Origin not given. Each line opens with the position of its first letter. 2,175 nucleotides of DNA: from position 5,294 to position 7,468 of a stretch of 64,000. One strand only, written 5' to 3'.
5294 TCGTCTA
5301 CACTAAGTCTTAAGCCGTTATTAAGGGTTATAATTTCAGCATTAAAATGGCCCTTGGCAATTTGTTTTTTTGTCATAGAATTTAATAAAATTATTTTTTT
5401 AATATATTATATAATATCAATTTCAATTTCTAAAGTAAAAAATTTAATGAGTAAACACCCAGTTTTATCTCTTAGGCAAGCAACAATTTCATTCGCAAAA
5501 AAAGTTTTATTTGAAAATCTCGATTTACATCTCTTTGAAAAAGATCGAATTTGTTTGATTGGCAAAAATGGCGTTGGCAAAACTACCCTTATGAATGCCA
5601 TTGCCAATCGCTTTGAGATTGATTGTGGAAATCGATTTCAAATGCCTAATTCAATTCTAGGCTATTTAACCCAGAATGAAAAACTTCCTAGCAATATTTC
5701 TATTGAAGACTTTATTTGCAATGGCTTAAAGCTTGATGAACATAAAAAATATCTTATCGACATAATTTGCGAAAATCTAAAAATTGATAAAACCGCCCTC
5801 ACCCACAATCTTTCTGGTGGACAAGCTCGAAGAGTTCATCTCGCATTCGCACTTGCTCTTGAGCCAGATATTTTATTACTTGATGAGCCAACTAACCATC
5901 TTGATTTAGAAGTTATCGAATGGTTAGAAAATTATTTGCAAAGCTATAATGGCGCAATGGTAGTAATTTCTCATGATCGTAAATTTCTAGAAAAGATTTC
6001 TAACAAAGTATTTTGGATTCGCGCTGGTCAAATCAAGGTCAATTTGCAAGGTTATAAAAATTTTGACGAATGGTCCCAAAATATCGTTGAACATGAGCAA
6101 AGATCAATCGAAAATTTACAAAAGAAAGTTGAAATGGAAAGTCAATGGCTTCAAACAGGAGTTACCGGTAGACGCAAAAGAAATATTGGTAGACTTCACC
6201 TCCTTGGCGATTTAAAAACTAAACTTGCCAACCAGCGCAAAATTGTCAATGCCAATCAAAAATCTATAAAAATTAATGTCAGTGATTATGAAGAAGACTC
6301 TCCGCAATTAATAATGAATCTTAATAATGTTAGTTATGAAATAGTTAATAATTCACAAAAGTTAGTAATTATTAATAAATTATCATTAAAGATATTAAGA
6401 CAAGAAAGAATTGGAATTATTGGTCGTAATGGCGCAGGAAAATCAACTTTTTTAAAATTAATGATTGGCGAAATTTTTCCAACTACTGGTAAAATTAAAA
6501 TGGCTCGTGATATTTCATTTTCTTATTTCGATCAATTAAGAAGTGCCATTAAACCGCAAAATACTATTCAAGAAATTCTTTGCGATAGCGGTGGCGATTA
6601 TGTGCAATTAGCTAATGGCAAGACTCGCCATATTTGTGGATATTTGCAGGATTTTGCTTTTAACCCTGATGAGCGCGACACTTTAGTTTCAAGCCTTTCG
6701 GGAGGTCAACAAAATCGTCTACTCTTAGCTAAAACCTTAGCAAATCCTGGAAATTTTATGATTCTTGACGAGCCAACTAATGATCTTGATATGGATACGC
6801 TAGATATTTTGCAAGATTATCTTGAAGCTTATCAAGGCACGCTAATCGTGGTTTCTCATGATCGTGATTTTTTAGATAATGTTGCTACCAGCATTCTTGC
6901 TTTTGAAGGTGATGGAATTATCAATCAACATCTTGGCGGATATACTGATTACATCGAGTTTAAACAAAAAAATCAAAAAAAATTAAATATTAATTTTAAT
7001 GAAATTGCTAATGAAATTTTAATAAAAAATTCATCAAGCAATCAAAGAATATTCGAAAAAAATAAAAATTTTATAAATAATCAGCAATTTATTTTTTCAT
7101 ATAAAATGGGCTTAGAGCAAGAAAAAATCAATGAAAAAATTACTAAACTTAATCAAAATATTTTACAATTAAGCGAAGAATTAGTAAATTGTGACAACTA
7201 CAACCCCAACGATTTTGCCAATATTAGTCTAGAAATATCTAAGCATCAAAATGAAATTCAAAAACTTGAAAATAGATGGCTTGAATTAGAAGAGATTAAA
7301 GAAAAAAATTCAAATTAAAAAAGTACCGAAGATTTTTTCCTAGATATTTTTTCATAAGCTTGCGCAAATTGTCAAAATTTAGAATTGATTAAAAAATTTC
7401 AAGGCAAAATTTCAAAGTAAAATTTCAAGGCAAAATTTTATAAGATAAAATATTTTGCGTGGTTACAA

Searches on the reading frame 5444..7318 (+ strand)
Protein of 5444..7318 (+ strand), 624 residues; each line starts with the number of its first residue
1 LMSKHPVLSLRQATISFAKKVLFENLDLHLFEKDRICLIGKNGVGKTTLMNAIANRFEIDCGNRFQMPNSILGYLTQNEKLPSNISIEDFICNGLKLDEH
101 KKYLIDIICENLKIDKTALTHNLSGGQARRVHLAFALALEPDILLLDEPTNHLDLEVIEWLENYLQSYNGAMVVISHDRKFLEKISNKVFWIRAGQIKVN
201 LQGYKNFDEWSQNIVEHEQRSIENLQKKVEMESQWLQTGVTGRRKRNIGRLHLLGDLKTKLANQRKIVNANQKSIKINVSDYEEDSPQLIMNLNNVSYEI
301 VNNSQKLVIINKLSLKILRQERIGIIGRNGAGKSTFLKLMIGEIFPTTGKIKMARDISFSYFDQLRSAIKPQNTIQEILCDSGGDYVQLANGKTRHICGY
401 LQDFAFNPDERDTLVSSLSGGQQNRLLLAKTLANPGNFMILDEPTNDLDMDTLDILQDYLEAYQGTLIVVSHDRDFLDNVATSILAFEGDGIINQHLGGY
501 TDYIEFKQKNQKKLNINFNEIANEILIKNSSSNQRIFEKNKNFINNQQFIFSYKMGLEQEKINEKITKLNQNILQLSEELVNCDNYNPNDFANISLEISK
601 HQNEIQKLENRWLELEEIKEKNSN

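Call 8: search_protein_families(library=ncbifam, proteins=[window:5444-7318:+], max_evalue=0.1)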
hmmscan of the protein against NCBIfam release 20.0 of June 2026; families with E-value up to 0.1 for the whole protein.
window:5444-7318:+ (624 aa): 218 families (the best 25 are shown)
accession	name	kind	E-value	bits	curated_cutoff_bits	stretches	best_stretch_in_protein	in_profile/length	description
NF050005.1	ABC_ATPase_Uup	equivalog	5.8e-144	480.7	900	2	105-618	139-635/636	ATP-binding cassette ATPase Uup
NF008358.0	PRK11147.1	equivalog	1.6e-134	449.5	936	2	105-621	139-634/635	ABC transporter ATP-binding protein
NF000355.4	ribo_prot_ABC_F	equivalog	6.6e-106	355.1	380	2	291-608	3-316/499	ribosomal protection-like ABC-F family protein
NF008775.0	PRK11819.1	equivalog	1.2e-102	344.4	599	2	109-511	149-539/556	energy-dependent translational throttle protein EttA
TIGR03719.1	ABC_ABC_ChvD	subfamily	2.5e-101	340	806.75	2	105-511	143-537/552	energy-dependent translational throttle protein EttA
NF011646.0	PRK15064.1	equivalog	2.1e-77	260.7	762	2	118-508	151-528/530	ABC-F family ATPase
NF000168.2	ABCF_Msr_all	exception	3.1e-76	256.9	680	3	8-225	6-203/487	Msr family ABC-F type ribosomal protection protein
NF000170.2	ABCF_Vga_all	exception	1.6e-75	254.6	725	2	304-578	13-246/521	Vga family ABC-F type ribosomal protection protein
NF000171.1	ABCF_producer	exception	4.5e-72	243.2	800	4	410-525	156-270/541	TlrC/CarA/OleB/SrmB family ABC-F type ribosomal protection protein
NF043038.1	ABCF_CplR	exception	2.8e-69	234.3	780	2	17-456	11-438/544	ABC-F type ribosomal protection protein CplR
NF007921.0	PRK10636.1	equivalog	3.7e-69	233.6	917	2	121-620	148-629/638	ABC transporter ATP-binding protein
NF000514.1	ABCF_OptrA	exception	2.3e-68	231.1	1450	2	114-581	174-606/655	ABC-F type ribosomal protection protein OptrA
NF000169.2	ABCF_Sal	exception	6.7e-62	209.9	725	2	15-381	9-402/542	Sal family ABC-F type ribosomal protection protein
NF000167.2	ABCF_Lsa_all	exception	1.3e-60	205.8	750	4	4-189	306-489/492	Lsa family ABC-F type ribosomal protection protein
NF000166.1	ABCF_CarA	exception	5.1e-58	196.6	1050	4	409-520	165-275/556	ABC-F type ribosomal protection protein Car(A)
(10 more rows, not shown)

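Call 13: find_related_loci(query=window:5444-7318:+, collection=genome_contigs, flank=10000)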
Query window:5444-7318:+ (624 aa) in genome_contigs; peptide patterns used: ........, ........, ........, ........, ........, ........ (x = any residue, [..] = any of these).
152 stretches matched a pattern; 21 encode a relative of the query (tblastn E <= 1e-3); 21 distinct loci.
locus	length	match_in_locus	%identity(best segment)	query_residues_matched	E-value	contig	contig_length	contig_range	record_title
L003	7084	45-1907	88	1-624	0e+0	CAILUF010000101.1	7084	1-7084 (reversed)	MAG: uncultured Alphaproteobacteria bacterium isolate Loclat_bin-00439 genome assembly, contig: bin-00439:101/303, whole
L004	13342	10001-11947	81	1-621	0e+0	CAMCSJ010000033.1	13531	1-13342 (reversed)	MAG: Rickettsia typhi isolate LH-05nov19-296 genome assembly, contig: LH-05nov19-C10613, whole genome shotgun sequence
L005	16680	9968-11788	64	1-616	0e+0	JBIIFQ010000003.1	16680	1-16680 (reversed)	MAG: Rickettsiales bacterium isolate ME2001-06-04pf_3300042445_group1_bin221 Rohwer_bin1990_scaffold_2137_c1, whole geno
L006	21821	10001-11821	64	1-616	0e+0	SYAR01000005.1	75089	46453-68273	MAG: Rickettsiales bacterium isolate F1-20-MAGs143 F1-20__c70613, whole genome shotgun sequence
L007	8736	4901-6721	63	1-616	0e+0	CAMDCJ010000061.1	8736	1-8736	MAG: Rickettsia typhi isolate MiE-14oct19-158 genome assembly, contig: MiE-14oct19-C13649, whole genome shotgun sequence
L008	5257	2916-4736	64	1-616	0e+0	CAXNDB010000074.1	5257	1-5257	MAG: Rickettsiales bacterium UBA1997 isolate MiE-16apr19-104 genome assembly, contig: MiE-16apr19-C39342, whole genome s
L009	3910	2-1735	63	21-616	0e+0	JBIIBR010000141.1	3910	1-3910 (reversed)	MAG: Rickettsiales bacterium isolate ME2000-06-20pf_3300042868_group1_bin62 Rohwer_bin1989_scaffold_41244_c1, whole geno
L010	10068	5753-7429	66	1-568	0e+0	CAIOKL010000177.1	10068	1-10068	MAG: uncultured Alphaproteobacteria bacterium isolate KT_bin-2925 genome assembly, contig: bin-2925:177/290, whole genom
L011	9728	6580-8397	64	2-616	0e+0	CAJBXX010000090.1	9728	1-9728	MAG: uncultured Alphaproteobacteria bacterium isolate Loc090402-7m_bin-1117 genome assembly, contig: bin-1117:090/317, w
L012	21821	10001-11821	57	1-618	0e+0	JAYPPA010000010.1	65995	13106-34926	MAG: Rickettsia sp. isolate 139572_S173_metabat_bins_sens.tsv.101 NODE_343_length_65995_cov_14.897831, whole genome shot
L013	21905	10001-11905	28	7-618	4e-59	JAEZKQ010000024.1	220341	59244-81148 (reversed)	MAG: Bacillota bacterium isolate OH_CDB_36 k127_866451, whole genome shotgun sequence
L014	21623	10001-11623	26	7-505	2e-51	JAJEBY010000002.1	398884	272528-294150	MAG: Anaerolineae bacterium isolate jk18x9bins.61 k141_185810, whole genome shotgun sequence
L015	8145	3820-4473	27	6-495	8e-15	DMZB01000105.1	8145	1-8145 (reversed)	MAG TPA_asm: Lactobacillus sp. isolate UBA11204 contig_13448, whole genome shotgun sequence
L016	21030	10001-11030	28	22-579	2e-15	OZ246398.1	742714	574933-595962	MAG: uncultured Candidatus Saccharibacteria bacterium isolate SRP292972_co1_38 genome assembly, chromosome: 1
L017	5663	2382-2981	29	23-478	9e-13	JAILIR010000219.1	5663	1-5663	MAG: bacterium isolate RUI155 k141_528420_flag=1_multi=5.0000_len=5663, whole genome shotgun sequence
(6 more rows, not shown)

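Call 38: find_homologous_proteins(query=L003:2078-3097:-, max_evalue=0.01)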
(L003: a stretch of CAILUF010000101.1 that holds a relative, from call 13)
Query L003:2078-3097:- (339 aa): 1 proteins with E <= 0.01 among 1852 candidates.
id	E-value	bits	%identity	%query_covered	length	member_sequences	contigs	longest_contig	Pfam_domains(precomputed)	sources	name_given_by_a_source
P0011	8.7e-217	737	99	100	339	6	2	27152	-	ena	-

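Call 48: search_protein_families(library=phrogs, proteins=[L003:2078-3097:-, L003:3309-3797:-, L004:12216-13214:-], max_evalue=0.1)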
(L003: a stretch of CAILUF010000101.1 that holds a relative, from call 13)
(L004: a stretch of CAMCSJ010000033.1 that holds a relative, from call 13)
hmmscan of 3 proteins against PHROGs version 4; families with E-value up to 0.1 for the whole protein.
L003:2078-3097:- (339 aa): 3 families
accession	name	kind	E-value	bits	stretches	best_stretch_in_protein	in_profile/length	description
phrog_1793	-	head and packaging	0.00077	20.7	1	59-178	25-109/193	head scaffolding protein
phrog_14706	-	unknown function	0.032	15.8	1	133-201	31-96/97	-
phrog_2658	-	other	0.034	15.4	1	144-194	55-105/126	hol-like chemotaxis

L003:3309-3797:- (162 aa): 1 family
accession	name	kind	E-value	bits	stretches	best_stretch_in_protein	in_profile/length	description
phrog_642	-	unknown function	0.022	15.9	1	36-102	33-100/103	-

L004:12216-13214:- (332 aa): 0 families

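Call 49: search_protein_families(library=padloc, proteins=[L003:2078-3097:-, L003:3309-3797:-, L004:12216-13214:-], max_evalue=0.1)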
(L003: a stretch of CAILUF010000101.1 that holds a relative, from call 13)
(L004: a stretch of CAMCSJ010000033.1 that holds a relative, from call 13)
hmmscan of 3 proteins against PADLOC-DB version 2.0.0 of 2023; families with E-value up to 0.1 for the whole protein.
L003:2078-3097:- (339 aa): 0 families

L003:3309-3797:- (162 aa): 0 families

L004:12216-13214:- (332 aa): 0 families

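Call 71: predict_structure(protein=P0011)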
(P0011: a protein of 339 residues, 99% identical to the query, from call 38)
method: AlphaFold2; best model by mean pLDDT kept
length: 339 residues; sequences in the alignment: 1
mean_pLDDT: 59.1   pTM: 0.24
mean pLDDT of the five models: 59.1, 58.7, 55.1, 54.5, 52.8
residues with pLDDT >= 90: 71; 70-90: 32; 50-70: 67; < 50: 169
segments of 3 or more residues with pLDDT < 50: 1-29, 60-80, 97-137, 198-217, 233-250, 253-257, 259-261, 312-323, 325-339
pLDDT, mean of each block of 10 residues (from residue 1): 40 41 44 52 59 51 35 39 65 52 39 36 39 50 87 95 96 95 90 59 37 46 71 45 41 48 69 92 92 94 80 44 44 39
secondary structure, 60 per line:
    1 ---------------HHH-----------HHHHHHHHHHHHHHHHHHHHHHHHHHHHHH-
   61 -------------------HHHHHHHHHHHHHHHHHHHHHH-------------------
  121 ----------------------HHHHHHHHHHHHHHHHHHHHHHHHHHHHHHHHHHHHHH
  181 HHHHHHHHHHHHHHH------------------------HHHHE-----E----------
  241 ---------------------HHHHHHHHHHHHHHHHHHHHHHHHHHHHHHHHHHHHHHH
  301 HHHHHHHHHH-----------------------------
elements in order: H30-59 H80-101 H143-195 H220-223 H262-310
